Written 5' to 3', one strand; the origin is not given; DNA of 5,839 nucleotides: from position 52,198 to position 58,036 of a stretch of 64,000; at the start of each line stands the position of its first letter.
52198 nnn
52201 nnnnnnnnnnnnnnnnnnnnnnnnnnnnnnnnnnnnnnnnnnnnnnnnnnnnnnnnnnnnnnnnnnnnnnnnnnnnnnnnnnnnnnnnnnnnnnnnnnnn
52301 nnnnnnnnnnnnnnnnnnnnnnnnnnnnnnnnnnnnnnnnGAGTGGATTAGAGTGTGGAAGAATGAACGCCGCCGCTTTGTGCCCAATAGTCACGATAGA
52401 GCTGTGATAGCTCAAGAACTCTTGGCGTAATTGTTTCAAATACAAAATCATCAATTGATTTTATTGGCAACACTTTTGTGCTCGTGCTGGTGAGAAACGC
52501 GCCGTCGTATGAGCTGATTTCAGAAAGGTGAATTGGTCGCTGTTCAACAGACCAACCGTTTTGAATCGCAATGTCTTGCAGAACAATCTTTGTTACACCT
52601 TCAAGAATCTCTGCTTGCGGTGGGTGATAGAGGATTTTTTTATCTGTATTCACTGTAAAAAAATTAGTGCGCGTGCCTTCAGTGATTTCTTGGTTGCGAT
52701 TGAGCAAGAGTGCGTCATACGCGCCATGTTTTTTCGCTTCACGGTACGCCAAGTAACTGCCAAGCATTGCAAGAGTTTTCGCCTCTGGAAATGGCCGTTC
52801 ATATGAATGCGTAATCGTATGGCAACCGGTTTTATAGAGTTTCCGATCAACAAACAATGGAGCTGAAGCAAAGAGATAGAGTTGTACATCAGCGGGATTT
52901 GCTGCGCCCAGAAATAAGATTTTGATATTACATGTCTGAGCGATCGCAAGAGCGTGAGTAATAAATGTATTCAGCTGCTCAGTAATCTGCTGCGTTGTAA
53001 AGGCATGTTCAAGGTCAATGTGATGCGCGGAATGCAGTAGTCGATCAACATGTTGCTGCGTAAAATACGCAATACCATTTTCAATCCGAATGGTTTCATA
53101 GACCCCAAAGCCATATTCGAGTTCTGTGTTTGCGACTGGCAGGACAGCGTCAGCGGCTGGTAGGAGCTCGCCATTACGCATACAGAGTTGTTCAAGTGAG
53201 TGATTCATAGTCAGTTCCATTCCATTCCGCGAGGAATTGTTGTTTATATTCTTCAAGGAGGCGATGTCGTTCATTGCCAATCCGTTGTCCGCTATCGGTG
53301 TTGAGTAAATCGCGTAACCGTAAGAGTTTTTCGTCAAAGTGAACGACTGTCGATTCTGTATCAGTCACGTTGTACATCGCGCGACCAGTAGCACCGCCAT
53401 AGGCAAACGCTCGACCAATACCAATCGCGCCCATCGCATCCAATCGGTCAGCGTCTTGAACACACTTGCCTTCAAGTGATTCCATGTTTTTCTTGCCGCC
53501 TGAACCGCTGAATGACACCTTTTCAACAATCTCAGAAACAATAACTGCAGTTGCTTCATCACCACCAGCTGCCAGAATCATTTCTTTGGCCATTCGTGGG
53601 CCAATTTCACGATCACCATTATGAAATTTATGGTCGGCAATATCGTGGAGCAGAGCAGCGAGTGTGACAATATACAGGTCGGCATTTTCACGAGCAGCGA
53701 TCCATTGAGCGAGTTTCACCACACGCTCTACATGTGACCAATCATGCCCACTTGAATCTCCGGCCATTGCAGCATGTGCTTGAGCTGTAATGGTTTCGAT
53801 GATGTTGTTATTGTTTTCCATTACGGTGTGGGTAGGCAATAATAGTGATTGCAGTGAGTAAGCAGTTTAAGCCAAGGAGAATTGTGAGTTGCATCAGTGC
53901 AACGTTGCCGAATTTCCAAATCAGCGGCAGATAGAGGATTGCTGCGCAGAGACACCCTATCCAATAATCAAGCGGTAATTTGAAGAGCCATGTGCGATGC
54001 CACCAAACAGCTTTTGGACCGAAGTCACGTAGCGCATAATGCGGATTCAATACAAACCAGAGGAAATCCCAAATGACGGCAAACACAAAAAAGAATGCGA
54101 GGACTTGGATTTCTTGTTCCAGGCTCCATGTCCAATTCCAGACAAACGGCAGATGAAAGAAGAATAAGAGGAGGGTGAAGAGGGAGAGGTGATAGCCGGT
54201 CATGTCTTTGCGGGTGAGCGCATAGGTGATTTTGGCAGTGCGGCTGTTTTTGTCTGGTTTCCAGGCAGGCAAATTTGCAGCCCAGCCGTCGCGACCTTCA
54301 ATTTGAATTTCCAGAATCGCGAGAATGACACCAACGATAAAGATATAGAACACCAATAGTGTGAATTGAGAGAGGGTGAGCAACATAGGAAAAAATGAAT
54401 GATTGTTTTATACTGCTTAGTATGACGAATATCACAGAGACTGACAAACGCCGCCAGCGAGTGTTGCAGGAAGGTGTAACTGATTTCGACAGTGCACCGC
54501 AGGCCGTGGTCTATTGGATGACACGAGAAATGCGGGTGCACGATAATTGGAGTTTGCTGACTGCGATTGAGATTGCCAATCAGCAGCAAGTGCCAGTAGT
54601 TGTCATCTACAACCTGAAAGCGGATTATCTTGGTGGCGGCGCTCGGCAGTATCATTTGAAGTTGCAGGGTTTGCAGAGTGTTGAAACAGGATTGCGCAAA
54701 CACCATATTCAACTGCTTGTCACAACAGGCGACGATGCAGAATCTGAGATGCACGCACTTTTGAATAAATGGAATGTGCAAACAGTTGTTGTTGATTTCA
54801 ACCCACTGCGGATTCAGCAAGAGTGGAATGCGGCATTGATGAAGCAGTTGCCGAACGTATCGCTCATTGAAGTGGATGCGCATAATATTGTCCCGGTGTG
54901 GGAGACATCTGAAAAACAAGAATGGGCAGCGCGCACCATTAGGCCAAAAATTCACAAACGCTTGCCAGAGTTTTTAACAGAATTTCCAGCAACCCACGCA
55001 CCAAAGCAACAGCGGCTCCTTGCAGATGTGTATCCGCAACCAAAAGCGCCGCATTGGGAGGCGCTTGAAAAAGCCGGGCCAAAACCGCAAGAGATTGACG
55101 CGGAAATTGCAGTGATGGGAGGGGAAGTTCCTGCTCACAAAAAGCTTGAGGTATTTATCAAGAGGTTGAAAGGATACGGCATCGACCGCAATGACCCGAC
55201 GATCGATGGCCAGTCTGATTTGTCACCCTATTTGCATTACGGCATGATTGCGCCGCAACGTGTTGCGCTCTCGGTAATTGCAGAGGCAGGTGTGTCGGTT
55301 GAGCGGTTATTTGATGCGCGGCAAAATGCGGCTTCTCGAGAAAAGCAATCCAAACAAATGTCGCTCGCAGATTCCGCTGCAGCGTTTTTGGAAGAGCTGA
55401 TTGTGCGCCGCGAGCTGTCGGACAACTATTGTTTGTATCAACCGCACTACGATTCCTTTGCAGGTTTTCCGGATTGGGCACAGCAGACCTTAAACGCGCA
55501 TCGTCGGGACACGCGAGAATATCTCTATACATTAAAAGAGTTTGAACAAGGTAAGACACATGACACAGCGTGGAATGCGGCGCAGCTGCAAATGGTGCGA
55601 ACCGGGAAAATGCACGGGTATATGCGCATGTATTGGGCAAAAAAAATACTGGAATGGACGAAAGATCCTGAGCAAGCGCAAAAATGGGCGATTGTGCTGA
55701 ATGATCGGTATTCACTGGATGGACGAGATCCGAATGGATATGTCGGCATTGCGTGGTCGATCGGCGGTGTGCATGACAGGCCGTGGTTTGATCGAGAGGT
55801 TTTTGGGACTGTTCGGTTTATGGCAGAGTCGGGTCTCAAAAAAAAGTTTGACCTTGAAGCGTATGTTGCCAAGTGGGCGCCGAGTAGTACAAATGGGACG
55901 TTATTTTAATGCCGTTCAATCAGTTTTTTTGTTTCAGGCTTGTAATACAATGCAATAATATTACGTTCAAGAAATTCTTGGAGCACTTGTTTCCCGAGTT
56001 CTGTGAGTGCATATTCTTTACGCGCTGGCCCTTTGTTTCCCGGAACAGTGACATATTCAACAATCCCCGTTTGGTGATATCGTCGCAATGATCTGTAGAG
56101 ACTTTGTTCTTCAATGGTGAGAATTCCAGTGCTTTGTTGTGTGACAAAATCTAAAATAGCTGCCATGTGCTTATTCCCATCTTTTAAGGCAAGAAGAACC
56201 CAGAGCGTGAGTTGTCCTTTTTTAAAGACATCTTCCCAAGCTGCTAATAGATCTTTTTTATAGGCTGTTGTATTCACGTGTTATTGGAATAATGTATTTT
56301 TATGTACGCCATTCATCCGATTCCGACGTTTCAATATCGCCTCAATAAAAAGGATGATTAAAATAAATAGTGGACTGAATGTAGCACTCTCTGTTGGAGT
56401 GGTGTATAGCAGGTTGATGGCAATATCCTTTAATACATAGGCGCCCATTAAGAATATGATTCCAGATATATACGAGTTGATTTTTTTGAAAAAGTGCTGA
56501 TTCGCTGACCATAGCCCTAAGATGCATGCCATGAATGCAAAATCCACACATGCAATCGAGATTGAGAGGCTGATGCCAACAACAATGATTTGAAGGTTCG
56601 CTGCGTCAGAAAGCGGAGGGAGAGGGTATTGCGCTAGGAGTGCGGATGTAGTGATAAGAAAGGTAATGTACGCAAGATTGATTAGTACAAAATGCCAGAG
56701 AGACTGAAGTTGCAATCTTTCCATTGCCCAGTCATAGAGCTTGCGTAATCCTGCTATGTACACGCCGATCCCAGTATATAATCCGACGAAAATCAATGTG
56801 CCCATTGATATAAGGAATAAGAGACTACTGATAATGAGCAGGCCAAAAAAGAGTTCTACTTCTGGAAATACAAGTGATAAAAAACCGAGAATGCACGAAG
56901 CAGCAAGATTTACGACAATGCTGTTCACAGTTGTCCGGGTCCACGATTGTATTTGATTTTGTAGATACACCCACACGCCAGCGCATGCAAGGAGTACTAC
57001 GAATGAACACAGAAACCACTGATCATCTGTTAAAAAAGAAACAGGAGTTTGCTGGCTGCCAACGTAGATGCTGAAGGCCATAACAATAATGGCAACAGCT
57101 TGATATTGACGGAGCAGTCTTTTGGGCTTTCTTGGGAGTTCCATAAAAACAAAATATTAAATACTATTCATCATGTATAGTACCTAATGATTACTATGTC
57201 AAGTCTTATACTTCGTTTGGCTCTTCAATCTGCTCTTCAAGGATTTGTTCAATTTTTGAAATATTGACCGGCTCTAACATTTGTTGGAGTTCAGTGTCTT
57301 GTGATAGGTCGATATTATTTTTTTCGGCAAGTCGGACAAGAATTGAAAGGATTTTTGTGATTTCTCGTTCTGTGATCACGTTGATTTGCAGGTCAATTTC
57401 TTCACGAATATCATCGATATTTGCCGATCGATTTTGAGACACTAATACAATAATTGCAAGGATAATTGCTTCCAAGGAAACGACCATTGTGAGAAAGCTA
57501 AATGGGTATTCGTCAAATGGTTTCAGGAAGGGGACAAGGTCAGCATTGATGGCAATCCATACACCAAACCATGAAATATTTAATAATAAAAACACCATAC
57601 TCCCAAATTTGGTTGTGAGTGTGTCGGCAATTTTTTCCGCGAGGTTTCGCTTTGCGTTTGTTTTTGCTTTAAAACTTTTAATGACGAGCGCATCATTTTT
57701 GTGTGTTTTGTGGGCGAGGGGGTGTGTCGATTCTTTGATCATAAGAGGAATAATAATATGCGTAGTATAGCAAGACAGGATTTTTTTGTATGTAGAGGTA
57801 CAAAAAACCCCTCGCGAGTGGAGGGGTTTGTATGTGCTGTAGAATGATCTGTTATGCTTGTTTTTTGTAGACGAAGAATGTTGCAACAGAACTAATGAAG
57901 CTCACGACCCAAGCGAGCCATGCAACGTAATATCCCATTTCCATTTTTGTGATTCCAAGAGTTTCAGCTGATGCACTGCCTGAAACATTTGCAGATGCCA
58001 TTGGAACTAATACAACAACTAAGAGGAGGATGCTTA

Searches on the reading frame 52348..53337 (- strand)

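Call 19: search_protein_families(library=pfam, proteins=[window:52348-53337:-])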
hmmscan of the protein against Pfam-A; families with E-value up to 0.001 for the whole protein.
window:52348-53337:- (329 aa): 1 family
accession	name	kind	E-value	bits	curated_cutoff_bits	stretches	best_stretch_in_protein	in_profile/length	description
PF01063.24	Aminotran_4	-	2.6e-41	142.4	28.5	1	78-295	1-223/223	Amino-transferase class IV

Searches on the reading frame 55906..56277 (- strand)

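Call 21: search_protein_families(library=pfam, proteins=[window:55906-56277:-])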
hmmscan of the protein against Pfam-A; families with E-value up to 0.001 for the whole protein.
window:55906-56277:- (123 aa): 2 families
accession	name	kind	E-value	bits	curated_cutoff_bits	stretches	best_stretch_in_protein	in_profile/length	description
PF03551.20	PadR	-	6.4e-12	45.7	27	1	27-101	1-75/75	Transcriptional regulator PadR-like family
PF01638.23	HxlR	-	1.6e-05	25.1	20.8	1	27-100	10-74/91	HxlR-like helix-turn-helix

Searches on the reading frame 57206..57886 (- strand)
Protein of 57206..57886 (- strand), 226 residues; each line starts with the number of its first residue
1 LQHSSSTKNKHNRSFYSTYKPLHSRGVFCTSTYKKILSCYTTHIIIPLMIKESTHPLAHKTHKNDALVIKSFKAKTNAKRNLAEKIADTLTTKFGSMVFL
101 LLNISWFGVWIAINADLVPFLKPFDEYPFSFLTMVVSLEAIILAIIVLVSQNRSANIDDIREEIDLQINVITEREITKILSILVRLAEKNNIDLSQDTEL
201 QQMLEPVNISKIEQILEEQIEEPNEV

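Call 19: search_protein_families(library=pfam, proteins=[window:57206-57886:-])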
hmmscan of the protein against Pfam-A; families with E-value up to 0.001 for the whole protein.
window:57206-57886:- (226 aa): 1 family
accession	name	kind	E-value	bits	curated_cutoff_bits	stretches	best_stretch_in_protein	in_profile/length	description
PF06210.16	DUF1003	-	8.3e-28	97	27.4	1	94-194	1-100/103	Protein of unknown function (DUF1003)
